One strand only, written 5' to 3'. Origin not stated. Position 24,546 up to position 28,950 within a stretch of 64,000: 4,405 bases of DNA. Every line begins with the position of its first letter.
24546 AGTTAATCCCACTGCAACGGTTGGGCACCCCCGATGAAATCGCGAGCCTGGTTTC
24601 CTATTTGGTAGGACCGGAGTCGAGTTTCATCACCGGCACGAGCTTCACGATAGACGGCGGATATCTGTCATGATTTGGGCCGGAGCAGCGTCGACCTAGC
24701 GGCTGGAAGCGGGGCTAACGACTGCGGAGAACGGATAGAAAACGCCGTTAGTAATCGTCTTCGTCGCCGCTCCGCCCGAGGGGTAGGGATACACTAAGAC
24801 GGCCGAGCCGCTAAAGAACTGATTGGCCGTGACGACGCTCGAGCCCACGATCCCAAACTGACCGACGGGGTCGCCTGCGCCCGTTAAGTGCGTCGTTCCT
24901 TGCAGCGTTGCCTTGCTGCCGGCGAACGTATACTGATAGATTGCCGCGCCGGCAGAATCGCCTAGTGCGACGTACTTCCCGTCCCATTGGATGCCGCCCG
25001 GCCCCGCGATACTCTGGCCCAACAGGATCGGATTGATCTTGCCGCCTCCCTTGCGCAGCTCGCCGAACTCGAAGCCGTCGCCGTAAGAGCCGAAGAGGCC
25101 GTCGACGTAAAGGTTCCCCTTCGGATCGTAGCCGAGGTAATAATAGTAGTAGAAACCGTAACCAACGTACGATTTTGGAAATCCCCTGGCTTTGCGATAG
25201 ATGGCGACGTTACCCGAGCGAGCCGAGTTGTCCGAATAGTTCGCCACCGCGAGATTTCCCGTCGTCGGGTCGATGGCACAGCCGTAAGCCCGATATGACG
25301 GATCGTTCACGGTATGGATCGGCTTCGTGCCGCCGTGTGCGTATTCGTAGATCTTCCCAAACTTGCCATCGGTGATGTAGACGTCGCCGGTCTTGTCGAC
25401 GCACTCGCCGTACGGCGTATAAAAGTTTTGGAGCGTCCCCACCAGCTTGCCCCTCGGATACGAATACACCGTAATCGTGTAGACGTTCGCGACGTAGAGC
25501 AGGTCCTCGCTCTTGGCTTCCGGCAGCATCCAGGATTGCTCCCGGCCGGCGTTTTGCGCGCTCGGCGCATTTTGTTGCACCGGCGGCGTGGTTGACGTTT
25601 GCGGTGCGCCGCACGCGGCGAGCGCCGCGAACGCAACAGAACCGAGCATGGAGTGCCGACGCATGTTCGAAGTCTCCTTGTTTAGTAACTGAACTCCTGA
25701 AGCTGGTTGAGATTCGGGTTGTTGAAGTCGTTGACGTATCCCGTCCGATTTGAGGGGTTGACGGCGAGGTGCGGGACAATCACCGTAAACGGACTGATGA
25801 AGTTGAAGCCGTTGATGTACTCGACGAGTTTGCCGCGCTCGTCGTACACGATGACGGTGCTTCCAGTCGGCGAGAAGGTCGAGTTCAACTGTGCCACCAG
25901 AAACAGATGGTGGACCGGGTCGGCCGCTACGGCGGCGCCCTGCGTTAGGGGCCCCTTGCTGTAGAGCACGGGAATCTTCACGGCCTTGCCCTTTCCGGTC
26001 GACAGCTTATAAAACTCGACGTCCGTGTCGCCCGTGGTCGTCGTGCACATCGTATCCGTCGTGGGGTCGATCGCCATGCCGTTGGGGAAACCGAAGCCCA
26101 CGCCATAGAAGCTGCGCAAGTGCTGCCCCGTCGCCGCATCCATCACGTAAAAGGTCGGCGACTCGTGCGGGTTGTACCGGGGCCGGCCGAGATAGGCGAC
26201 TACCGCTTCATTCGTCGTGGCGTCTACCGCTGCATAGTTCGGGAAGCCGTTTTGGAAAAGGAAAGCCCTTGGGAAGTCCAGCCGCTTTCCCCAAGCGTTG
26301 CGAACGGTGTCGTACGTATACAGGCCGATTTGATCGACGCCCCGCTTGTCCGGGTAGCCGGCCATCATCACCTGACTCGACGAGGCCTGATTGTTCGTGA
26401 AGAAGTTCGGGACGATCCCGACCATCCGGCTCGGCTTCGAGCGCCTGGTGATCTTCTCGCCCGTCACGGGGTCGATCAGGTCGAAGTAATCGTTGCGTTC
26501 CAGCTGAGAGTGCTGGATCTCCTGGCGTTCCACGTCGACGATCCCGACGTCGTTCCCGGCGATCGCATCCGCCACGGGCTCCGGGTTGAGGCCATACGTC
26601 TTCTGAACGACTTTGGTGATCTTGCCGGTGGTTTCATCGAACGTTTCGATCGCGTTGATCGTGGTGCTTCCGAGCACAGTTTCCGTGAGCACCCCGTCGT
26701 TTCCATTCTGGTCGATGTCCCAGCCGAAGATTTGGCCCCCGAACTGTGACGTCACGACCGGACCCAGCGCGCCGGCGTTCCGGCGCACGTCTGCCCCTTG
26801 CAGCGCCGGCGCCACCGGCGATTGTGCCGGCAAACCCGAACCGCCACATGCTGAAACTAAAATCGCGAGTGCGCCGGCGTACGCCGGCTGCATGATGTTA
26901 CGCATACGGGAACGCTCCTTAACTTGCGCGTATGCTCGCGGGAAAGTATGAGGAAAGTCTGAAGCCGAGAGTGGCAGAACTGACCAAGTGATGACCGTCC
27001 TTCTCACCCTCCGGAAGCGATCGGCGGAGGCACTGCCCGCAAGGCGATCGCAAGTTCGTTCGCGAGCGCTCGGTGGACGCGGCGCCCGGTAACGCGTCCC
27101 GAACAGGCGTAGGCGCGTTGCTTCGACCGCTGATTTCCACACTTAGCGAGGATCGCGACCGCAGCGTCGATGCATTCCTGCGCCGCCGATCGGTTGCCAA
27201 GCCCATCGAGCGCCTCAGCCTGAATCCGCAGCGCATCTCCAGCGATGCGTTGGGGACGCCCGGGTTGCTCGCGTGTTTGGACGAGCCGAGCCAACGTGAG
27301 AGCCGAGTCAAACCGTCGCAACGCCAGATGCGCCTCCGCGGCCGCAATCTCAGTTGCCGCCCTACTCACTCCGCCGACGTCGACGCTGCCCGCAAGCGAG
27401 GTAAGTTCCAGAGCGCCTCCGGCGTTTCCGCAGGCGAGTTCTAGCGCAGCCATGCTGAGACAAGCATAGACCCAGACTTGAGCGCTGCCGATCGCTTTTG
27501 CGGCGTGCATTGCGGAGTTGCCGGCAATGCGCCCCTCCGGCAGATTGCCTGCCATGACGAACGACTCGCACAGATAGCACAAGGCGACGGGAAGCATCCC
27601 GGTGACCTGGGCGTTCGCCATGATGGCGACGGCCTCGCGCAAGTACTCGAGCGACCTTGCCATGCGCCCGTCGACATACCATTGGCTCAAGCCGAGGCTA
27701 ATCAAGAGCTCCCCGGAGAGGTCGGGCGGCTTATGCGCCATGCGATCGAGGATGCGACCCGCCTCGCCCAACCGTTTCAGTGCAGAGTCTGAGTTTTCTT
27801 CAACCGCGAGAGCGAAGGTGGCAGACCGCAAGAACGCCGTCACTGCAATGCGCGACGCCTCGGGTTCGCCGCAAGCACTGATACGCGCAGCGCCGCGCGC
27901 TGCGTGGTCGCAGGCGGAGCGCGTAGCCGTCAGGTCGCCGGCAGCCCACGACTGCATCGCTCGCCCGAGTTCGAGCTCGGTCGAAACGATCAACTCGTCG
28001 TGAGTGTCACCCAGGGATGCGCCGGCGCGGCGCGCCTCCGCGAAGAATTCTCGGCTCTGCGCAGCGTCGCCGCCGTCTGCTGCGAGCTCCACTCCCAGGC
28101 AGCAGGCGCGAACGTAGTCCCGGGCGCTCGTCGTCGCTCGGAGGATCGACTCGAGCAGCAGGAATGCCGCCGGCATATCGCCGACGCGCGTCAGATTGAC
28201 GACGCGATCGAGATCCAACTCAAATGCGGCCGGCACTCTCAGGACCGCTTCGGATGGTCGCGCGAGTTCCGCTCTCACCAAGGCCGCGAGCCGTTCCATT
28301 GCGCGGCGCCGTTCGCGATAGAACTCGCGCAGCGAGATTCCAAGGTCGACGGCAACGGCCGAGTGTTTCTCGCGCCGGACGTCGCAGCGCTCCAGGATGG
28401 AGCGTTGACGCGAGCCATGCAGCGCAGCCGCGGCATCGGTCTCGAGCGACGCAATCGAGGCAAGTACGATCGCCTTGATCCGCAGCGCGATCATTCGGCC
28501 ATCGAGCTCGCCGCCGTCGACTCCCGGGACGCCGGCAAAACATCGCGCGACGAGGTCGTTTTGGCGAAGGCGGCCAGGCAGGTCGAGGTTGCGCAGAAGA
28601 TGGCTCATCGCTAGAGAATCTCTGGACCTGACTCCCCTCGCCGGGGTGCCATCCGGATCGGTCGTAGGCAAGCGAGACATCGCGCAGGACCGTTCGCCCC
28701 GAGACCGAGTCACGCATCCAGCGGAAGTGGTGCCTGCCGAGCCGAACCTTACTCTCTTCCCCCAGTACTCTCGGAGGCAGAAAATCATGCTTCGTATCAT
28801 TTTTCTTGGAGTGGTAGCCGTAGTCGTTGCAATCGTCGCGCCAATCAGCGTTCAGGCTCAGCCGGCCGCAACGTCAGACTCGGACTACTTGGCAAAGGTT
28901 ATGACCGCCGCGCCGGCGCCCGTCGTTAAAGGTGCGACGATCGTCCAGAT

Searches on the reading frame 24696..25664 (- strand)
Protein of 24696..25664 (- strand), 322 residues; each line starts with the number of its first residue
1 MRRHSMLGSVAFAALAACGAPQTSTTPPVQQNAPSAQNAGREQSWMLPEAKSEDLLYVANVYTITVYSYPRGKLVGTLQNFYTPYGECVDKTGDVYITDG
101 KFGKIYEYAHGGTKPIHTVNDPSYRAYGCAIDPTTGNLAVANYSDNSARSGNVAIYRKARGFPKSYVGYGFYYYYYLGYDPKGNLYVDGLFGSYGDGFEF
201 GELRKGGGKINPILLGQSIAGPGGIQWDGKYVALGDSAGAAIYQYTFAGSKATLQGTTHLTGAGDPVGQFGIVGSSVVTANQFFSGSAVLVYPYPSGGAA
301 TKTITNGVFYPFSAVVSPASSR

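Call 7: search_protein_families(library=ncbifam, proteins=[window:24696-25664:-], max_evalue=0.1)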
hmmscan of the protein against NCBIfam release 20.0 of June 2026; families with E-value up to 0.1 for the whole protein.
window:24696-25664:- (322 aa): 2 families
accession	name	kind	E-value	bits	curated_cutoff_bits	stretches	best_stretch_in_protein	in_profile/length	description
NF035926.1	scyF_NHL_VPEP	equivalog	0.024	13.8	350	0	79-142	149-217/376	scytonemin biosynthesis PEP-CTERM protein ScyF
TIGR02604.1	Piru_Ver_Nterm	subfamily_domain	0.03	13.7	122.2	1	73-172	175-271/367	PVC-type heme-binding CxxCH protein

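Call 49: search_solved_structures(query=window:24696-25664:-, max_evalue=1)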
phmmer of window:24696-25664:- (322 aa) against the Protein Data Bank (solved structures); distinct sequences matched with E-value up to 1: 29.
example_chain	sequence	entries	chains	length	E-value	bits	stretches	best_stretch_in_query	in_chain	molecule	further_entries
6ren_A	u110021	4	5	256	7.8e-15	58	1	81-146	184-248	3fPizza6-SH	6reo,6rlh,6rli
6rej_A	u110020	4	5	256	4.5e-13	52.2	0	80-112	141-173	Pizza6-SH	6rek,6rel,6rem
3wwa_A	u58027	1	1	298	4.6e-13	52.2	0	80-112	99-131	Pizza7H protein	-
6qsd_A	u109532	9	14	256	1.4e-11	47.3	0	80-112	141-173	Pizza6S | Pizza6-S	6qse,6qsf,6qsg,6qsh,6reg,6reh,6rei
3ww9_A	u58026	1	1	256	1.4e-11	47.3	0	80-112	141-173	pizza6 protein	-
6f0t_A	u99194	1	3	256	1.7e-11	47.1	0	80-112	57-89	Pizza6-SFW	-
7zpz_A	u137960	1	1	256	1.9e-10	43.6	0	80-138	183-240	Pizza6-TSR-TSH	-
7zpw_A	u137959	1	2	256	2.4e-10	43.3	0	80-138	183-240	Pizza6-TSK-TSH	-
6f0s_A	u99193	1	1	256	2.6e-10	43.1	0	80-112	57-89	Pizza6-SYW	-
7zcj_A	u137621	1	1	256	2.8e-10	43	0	80-138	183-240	Pizza6-TNH-TSH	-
6i37_A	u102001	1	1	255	7.7e-09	38.3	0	81-132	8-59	nv1Pizza6-AYW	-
7zph_A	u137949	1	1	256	9.1e-09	38.1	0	80-146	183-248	Pizza6-TNK-RSH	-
6i38_A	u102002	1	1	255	9.3e-09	38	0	80-112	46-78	nv2Pizza6-AYW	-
6i3b_A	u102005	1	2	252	1.6e-08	37.2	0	81-132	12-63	cPizza6-AYW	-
6f0q_A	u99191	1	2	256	1.7e-08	37.1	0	81-138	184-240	Pizza6-AYW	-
1rwi_B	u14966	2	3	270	1.1e-06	31.3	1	82-143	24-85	Serine/threonine-protein kinase pknD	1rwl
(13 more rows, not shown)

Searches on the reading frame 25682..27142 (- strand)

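Call 5: search_protein_families(library=pfam, proteins=[window:25682-27142:-], max_evalue=0.1)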
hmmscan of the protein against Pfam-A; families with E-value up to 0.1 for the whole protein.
window:25682-27142:- (486 aa): 1 family
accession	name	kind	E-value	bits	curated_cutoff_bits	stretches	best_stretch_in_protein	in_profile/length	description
PF08450.18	SGL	-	0.089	12.8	26.3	0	317-443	100-220/246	SMP-30/Gluconolactonase/LRE-like region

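Call 7: search_protein_families(library=ncbifam, proteins=[window:25682-27142:-], max_evalue=0.1)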
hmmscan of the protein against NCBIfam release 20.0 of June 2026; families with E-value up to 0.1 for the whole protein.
window:25682-27142:- (486 aa): 0 families

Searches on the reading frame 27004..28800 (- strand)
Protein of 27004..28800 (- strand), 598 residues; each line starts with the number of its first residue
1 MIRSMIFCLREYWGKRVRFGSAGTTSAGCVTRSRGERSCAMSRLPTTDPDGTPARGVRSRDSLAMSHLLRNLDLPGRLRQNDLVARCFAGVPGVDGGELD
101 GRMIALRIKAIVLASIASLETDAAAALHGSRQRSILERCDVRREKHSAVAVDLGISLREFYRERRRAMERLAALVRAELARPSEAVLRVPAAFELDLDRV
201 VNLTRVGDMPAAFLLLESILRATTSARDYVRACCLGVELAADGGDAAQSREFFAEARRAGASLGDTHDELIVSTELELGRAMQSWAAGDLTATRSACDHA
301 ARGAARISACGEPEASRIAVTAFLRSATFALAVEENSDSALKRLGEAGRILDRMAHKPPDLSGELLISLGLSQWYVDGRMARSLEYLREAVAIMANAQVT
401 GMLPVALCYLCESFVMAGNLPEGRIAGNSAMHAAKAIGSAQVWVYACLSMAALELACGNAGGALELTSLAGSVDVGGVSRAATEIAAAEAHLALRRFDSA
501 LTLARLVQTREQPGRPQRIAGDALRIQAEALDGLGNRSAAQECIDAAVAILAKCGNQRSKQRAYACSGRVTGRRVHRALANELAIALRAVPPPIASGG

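Call 5: search_protein_families(library=pfam, proteins=[window:27004-28800:-], max_evalue=0.1)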
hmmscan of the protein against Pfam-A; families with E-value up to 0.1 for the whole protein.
window:27004-28800:- (598 aa): 1 family
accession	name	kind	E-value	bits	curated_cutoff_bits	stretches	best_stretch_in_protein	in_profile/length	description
PF21983.2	NikA-like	-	0.0079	16.8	27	0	218-263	22-65/72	Mobilization protein NikA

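Call 7: search_protein_families(library=ncbifam, proteins=[window:27004-28800:-], max_evalue=0.1)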
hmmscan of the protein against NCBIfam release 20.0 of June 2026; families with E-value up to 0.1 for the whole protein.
window:27004-28800:- (598 aa): 1 family
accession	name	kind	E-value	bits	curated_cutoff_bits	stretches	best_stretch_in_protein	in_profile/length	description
TIGR01637.1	phage_arpU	subfamily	0.019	15.2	43.1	1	131-176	84-131/136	ArpU family phage packaging/lysis transcriptional regulator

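Call 13: find_homologous_proteins(query=window:27004-28680:-)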
Query window:27004-28680:- (558 aa): 21 proteins with E <= 0.001 among 8000 candidates.
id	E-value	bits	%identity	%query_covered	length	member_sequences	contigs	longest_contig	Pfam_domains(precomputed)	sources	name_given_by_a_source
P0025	0.0e+0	1125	100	96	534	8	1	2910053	-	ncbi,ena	-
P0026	1.4e-289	980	89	95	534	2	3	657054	-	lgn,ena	-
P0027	2.8e-288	975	88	96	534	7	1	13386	-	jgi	jgi:tetratricopeptide (TPR) repeat protein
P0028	5.2e-288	974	86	97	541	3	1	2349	-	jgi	jgi:tetratricopeptide (TPR) repeat protein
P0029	6.8e-286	967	87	96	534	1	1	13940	-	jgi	-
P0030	7.5e-285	964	87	96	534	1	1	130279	-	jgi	jgi:tetratricopeptide (TPR) repeat protein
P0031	1.2e-282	957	86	96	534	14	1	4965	-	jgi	jgi:tetratricopeptide (TPR) repeat protein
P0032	2.6e-278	942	85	95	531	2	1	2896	-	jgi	jgi:tetratricopeptide (TPR) repeat protein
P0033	2.7e-274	929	90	89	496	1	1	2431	-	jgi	jgi:tetratricopeptide (TPR) repeat protein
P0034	4.4e-263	892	78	99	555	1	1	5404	-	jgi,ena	-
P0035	9.7e-208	710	74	85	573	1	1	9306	-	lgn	-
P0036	1.1e-199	683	99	59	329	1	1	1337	-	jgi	jgi:hypothetical protein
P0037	3.7e-153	530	84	55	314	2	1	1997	PF13424.13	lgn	-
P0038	6.6e-73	265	37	91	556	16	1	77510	PF13424.13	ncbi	ncbi:MAG: hypothetical protein WB681_05175 [Candidatus Cybelea sp.]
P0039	1.8e-66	244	35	91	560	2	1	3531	-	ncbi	ncbi:MAG TPA: hypothetical protein VGI19_16210 [Candidatus Cybelea sp.]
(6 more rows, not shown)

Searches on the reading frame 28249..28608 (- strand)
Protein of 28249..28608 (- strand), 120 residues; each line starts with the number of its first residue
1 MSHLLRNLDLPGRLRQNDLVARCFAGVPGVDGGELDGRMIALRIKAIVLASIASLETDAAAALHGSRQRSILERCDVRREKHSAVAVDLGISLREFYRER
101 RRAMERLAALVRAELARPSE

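Call 21: search_protein_families(library=pfam, proteins=[window:28249-28608:-], max_evalue=10)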
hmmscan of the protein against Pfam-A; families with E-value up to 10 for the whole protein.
window:28249-28608:- (120 aa): 3 families
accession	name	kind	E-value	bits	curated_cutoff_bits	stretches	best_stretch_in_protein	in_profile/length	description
PF08281.18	Sigma70_r4_2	-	0.13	12.4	25.7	1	67-107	14-54/54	Sigma-70, region 4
PF07374.17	DUF1492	-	0.14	12.8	21.5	1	61-107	53-99/100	Protein of unknown function (DUF1492)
PF13384.12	HTH_23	-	0.17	12.2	24.6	1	71-110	10-49/50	Homeodomain-like domain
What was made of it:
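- One relative matches Sigma70_r4_2 at E 3e-4 (call 21).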
